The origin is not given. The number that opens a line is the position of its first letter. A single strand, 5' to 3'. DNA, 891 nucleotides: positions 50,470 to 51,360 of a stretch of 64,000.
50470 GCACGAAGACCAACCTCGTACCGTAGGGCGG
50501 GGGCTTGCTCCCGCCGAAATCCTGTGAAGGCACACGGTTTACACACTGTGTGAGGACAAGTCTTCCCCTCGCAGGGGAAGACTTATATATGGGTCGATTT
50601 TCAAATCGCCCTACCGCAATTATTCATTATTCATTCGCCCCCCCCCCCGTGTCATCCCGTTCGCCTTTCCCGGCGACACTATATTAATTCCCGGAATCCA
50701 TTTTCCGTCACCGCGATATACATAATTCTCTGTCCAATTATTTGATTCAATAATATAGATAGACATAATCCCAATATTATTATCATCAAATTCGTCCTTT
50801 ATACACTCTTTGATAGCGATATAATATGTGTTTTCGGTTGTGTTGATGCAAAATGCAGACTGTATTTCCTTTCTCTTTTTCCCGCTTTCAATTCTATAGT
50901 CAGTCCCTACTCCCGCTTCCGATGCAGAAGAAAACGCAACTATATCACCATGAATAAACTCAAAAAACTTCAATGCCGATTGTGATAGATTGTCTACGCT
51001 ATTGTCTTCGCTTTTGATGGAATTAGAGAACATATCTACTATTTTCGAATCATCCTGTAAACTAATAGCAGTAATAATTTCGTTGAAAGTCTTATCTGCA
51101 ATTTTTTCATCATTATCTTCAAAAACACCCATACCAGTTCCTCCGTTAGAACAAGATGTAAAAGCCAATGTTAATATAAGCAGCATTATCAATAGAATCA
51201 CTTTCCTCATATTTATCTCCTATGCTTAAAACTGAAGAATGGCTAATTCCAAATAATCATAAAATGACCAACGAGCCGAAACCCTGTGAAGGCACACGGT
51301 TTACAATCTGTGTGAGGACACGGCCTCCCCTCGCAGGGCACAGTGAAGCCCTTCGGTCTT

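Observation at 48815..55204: Cassette-array-like accessory island: five same-strand AT-rich exported-protein genes interleaved with blocks of modular GC-rich repeats, with no recombinase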

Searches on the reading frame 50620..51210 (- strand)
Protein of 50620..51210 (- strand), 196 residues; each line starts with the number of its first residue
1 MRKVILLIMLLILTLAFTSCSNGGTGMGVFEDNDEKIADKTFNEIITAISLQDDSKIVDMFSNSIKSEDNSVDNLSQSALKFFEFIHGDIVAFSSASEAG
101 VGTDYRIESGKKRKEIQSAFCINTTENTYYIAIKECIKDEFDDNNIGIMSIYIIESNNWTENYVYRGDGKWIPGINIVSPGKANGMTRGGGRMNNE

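Call 12: search_protein_families(library=pfam, proteins=[window:50620-51210:-], max_evalue=0.1)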
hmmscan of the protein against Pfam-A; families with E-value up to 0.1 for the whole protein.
window:50620-51210:- (196 aa): 2 families
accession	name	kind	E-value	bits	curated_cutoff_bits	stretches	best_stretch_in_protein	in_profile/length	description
PF17117.11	DUF5104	-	3.4e-17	63.3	27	1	44-155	1-106/107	Domain of unknown function (DUF5104)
PF16342.10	DUF4972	-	0.077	13.3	28.8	0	2-56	8-64/128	Domain of unknown function (DUF4972)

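Call 13: search_protein_families(library=ncbifam, proteins=[window:50620-51210:-], max_evalue=0.1)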
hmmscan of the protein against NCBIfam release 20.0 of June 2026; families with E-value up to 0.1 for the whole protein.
window:50620-51210:- (196 aa): 4 families
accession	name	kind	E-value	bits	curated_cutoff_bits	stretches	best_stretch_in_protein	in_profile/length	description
NF052321.1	LP_Lmo2079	subfamily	0.0047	16.3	150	1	1-82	1-75/354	Lmo2079 family surface lipoprotein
NF053690.1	BamK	equivalog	0.0078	16.1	120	1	1-50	1-50/199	BamK family beta-barrel-assembly machinery protein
NF053689.1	BamJ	equivalog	0.028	14.7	100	1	1-60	1-66/184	BamJ family beta-barrel-assembly machinery protein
NF050142.1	PG1828_fam_lipo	equivalog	0.1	13.4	50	0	1-24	1-23/59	PG1828 family lipoprotein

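Call 17: find_encoding_contigs(protein=window:50620-51210:-, flank=10000, max_places=10)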
Protein window:50620-51210:- (196 aa): 2 contigs read that carry it; 2 places shown.
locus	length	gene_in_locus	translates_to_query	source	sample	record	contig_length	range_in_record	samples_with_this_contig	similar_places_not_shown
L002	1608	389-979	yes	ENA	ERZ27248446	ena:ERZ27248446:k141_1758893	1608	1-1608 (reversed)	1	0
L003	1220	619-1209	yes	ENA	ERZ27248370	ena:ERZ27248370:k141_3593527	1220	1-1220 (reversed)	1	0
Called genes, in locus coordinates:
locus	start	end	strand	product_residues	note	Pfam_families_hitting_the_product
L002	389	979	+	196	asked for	PF17117:DUF5104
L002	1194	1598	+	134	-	-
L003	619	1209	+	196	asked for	PF17117:DUF5104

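Call 68: search_protein_families(library=padloc, proteins=[window:50620-51210:-], max_evalue=0.01)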
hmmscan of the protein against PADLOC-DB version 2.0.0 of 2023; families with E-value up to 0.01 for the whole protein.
window:50620-51210:- (196 aa): 0 families

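Call 69: search_solved_structures(query=window:50620-51210:-, max_evalue=1)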
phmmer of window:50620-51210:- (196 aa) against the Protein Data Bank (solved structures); distinct sequences matched with E-value up to 1: 1.
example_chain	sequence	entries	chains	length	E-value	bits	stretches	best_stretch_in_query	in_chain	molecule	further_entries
7kqy_A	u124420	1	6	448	0.11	15.4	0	53-102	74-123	Heavy-Chain only Human Antibodies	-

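Call 72: find_homologous_proteins(query=window:50620-51210:-, max_evalue=0.00001)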
Query window:50620-51210:- (196 aa): 84 proteins with E <= 0.00001 among 144 candidates.
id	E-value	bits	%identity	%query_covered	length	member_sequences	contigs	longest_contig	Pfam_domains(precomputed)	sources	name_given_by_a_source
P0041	3.6e-106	371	100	87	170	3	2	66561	PF17117.12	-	-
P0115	4.9e-105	367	97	91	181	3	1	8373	PF17117.12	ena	-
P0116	2.3e-100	352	93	91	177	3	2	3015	PF17117.12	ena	-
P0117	5.2e-93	328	89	83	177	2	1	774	PF17117.12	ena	-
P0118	6.2e-91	321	88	83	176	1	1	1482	PF17117.12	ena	-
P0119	1.5e-89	317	80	94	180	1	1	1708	PF17117.12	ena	-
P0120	4.8e-89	315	82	92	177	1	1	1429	PF17117.12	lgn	-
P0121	1.9e-86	306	79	94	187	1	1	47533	PF17117.12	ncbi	-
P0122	2.7e-85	303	79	91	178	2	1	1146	PF17117.12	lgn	-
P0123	6.2e-84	298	79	91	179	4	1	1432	PF17117.12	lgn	-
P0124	2.7e-82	293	79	82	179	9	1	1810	PF17117.12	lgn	-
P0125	4.2e-81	289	77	83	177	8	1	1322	PF17117.12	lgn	-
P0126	4.9e-81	289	79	91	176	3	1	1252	PF17117.12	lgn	-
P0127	4.9e-80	286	76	91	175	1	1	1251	PF17117.12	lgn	-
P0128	7.6e-80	285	74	91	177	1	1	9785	PF17117.12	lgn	-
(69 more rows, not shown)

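Call 74: find_related_loci(query=A1, collection=metagenome_contigs, flank=6000)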
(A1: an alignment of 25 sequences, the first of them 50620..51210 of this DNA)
Query A1 (196 aa) in metagenome_contigs; peptide patterns used: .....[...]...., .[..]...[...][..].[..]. (x = any residue, [..] = any of these).
218 stretches matched a pattern; 26 encode a relative of the query (tblastn E <= 1e-3); 26 distinct loci.
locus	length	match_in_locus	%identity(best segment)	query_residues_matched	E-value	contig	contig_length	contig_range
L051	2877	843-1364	76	1-178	6e-81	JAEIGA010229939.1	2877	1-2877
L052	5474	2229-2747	54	1-178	2e-61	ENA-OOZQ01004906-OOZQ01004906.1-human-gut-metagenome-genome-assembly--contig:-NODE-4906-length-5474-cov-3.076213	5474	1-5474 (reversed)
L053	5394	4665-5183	53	1-178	2e-61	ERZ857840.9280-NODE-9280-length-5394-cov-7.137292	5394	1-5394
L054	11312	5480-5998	53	1-178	3e-61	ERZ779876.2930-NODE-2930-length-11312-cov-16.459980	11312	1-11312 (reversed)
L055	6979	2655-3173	53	1-178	2e-61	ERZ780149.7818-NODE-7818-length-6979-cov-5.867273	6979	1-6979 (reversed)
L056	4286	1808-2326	53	1-178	4e-61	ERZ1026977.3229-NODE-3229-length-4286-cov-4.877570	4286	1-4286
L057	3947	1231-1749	53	1-178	1e-60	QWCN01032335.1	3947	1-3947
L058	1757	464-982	53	1-178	3e-62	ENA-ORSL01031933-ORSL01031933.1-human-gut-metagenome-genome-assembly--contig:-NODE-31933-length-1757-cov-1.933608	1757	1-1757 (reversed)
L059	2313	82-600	53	1-178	3e-61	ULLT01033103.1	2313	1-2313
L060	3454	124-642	53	1-178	3e-60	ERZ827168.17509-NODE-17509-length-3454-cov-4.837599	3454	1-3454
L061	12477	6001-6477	55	17-178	1e-58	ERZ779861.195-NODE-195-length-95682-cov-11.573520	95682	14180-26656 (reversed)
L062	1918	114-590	55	17-178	9e-60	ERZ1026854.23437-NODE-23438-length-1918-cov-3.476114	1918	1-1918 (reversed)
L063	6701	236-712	54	17-178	3e-57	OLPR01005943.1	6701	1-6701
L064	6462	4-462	54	23-178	2e-55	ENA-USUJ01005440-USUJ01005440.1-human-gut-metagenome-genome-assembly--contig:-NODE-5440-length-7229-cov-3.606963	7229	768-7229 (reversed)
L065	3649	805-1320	46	1-177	6e-49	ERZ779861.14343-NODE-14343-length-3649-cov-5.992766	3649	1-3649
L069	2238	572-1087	44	1-177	9e-45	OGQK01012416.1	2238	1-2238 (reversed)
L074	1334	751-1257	38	1-177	1e-33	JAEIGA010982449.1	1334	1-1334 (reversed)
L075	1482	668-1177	31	7-178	9e-24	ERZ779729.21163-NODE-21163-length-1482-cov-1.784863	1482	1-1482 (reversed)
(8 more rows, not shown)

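Call 79: search_protein_families(library=pfam, proteins=[L052:1052-2212:+, L051:3-827:+, L056:66-1421:+, L057:185-895:+, L074:300-740:+, L075:3-617:+, L061:4919-5716:+, L054:5267-5428:+], max_evalue=0.01)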
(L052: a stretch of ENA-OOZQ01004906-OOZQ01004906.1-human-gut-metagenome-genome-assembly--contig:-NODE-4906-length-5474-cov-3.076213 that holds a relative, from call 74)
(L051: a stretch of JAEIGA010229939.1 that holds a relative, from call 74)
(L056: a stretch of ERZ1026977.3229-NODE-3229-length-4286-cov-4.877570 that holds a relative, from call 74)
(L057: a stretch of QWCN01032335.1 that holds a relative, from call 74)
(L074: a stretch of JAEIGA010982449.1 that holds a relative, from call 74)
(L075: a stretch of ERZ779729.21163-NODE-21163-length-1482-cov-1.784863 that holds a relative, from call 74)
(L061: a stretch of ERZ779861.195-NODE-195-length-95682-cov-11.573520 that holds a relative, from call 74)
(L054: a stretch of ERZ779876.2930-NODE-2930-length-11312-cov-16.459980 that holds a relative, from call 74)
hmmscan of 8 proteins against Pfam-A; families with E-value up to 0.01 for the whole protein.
L052:1052-2212:+ (386 aa): 2 families
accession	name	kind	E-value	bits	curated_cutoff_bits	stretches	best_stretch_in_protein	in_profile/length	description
PF14751.11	DUF4474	-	2.1e-14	54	23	1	228-365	18-162/240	Domain of unknown function (DUF4474)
PF05593.20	RHS_repeat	-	1.8e-06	28.7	22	1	81-114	4-37/38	RHS Repeat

L051:3-827:+ (274 aa): 1 family
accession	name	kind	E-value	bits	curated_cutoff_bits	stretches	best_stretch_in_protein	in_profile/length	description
PF14751.11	DUF4474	-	1e-13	51.7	23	1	115-252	17-161/240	Domain of unknown function (DUF4474)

L056:66-1421:+ (451 aa): 10 families
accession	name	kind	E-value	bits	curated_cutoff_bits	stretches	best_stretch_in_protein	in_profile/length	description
PF09234.15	DUF1963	-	3.1e-47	162.1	23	1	240-450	15-216/216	Domain of unknown function (DUF1963)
PF00515.34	TPR_1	-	5.1e-14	51.8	27.8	2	74-103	3-32/34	Tetratricopeptide repeat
PF13424.12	TPR_12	-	1.2e-09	38.6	30.1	1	73-136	4-75/77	Tetratricopeptide repeat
PF13181.12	TPR_8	-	1.4e-08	34.6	25.7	1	106-138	1-33/34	Tetratricopeptide repeat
PF07719.23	TPR_2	-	7.5e-08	32.4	27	1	74-102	3-31/34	Tetratricopeptide repeat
PF13414.12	TPR_11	-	3.6e-07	30.2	26.8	1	79-120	1-42/42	TPR repeat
PF25063.1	ARM_TT21_C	-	9.6e-06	26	35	1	21-139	78-197/209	Tetratricopeptide repeat protein 21 C-terminal ARM domain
PF13432.12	TPR_16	-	2.5e-05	25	32.7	1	78-136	3-61/65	Tetratricopeptide repeat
PF13176.12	TPR_7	-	0.00012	22.4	27.9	0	75-102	2-31/36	Tetratricopeptide repeat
PF13374.12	TPR_10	-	0.00054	20.3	27.5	0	106-130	2-26/42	Tetratricopeptide repeat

L057:185-895:+ (236 aa): 0 families

L074:300-740:+ (146 aa): 1 family
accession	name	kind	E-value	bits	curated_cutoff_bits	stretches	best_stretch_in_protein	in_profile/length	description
PF00813.25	FliP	-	0.0061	17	26.9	1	13-85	10-81/191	FliP family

L075:3-617:+ (204 aa): 1 family
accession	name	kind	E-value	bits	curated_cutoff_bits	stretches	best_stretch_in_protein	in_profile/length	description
PF14751.11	DUF4474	-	9.3e-16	58.4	23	1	42-184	15-164/240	Domain of unknown function (DUF4474)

L061:4919-5716:+ (265 aa): 2 families
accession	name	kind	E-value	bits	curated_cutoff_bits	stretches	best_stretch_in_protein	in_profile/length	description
PF05598.16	DUF772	-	1.8e-20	73.1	23.1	1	74-149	1-74/74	Transposase domain (DUF772)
PF01609.27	DDE_Tnp_1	-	1e-14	55.3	23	1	162-254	5-90/200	Transposase DDE domain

L054:5267-5428:+ (53 aa): 0 families

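Call 91: predict_structure(alignment_id=A1)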
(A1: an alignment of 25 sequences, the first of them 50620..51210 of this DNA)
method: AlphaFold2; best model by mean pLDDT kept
length: 196 residues; sequences in the alignment: 25
mean_pLDDT: 80.8   pTM: 0.73
mean pLDDT of the five models: 80.8, 67.9, 67.6, 64.0, 63.1
residues with pLDDT >= 90: 113; 70-90: 34; 50-70: 21; < 50: 28
segments of 3 or more residues with pLDDT < 50: 17-29, 182-196
pLDDT, mean of each block of 10 residues (from residue 1): 65 53 39 89 97 96 86 89 95 92 90 94 94 95 95 84 80 88 43 32
secondary structure, 60 per line:
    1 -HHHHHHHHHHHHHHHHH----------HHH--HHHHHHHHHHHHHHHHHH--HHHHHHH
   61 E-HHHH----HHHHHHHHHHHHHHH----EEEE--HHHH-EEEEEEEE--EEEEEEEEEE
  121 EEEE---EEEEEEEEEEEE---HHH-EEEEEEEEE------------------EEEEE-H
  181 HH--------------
elements in order: H2-18 H34-51 H54-60 H63-66 H71-85 E90-93 H96-99 E101-108 E111-124 E128-139 E147-155 E174-178

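Call 93: fold_search(model_id=the predicted structure, library=pdb)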
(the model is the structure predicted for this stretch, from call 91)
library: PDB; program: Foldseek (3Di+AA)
matches with E <= 10: 464; with E <= 0.001: 2
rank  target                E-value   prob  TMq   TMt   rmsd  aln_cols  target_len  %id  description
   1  4r1k_B                1.3e-06  1.00  0.54  0.75   4.5       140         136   20  Crystal structure of a NTF2-like protein (EUBSIR_01394) from Eubacterium siraeum DSM 15702 at 2.56 A resolution (released 2014-10-01)
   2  4r1k_A                4.3e-06  1.00  0.53  0.75   4.6       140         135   20  Crystal structure of a NTF2-like protein (EUBSIR_01394) from Eubacterium siraeum DSM 15702 at 2.56 A resolution (released 2014-10-01)
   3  5u35_B                9.7e-03  0.96  0.29  0.42   6.5       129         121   13  Crystal structure of a de novo designed protein with curved beta-sheet (released 2017-01-25)
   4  4hyz_A                1.2e-02  0.99  0.37  0.58   4.7       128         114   16  Crystal structure of a DUF3887 family protein (RUMGNA_01855) from Ruminococcus gnavus ATCC 29149 at 2.25 A resolution (released 2013-01-09)
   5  5tph_A                2.5e-02  0.82  0.27  0.38   6.7       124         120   14  Crystal structure of a de novo designed protein homodimer with curved beta-sheet (released 2017-01-25)
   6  5u35_A                3.2e-02  0.91  0.29  0.42   6.2       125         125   12  Crystal structure of a de novo designed protein with curved beta-sheet (released 2017-01-25)
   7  5tph_B                4.3e-02  0.69  0.27  0.37   7.6       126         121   12  Crystal structure of a de novo designed protein homodimer with curved beta-sheet (released 2017-01-25)
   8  5trv                  7.5e-02  0.72  0.28  0.41   6.4       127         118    9  Crystal structure of a de novo designed protein with curved beta-sheet (released 2017-01-25)
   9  2bng_C                1.2e-01  0.23  0.22  0.27   8.8       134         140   10  Structure of an M.tuberculosis LEH-like epoxide hydrolase (released 2005-08-03)
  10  2bng_B                1.3e-01  0.23  0.21  0.28   8.5       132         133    9  Structure of an M.tuberculosis LEH-like epoxide hydrolase (released 2005-08-03)
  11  3ov4_D                1.8e-01  0.15  0.18  0.27  11.9       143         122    8  Crystal Structure of Ketosteroid Isomerase P39GV40GS42G from Pseudomonas Testosteroni (tKSI) bound to Equilenin (released 2011-10-26)
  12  6xyw_Bd               2.2e-01  0.06  0.13  0.12  15.9       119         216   13  Structure of the plant mitochondrial ribosome (released 2020-04-15)
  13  6xj6                  2.3e-01  0.66  0.35  0.25   5.1       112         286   10  Crystal structure of the helical cell shape determining protein Pgp2 from Campylobacter jejuni (released 2021-03-17)
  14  3unl_A                2.3e-01  0.33  0.27  0.38   7.9       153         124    8  Crystal structure of ketosteroid isomerase F54G from Pseudomonas testosteroni (released 2012-11-21)
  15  6w3f_A                2.5e-01  0.51  0.33  0.49   5.1       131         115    9  Rd1NTF2_05_I64F_A80G_T94P_D101K_L106W (released 2020-04-15)
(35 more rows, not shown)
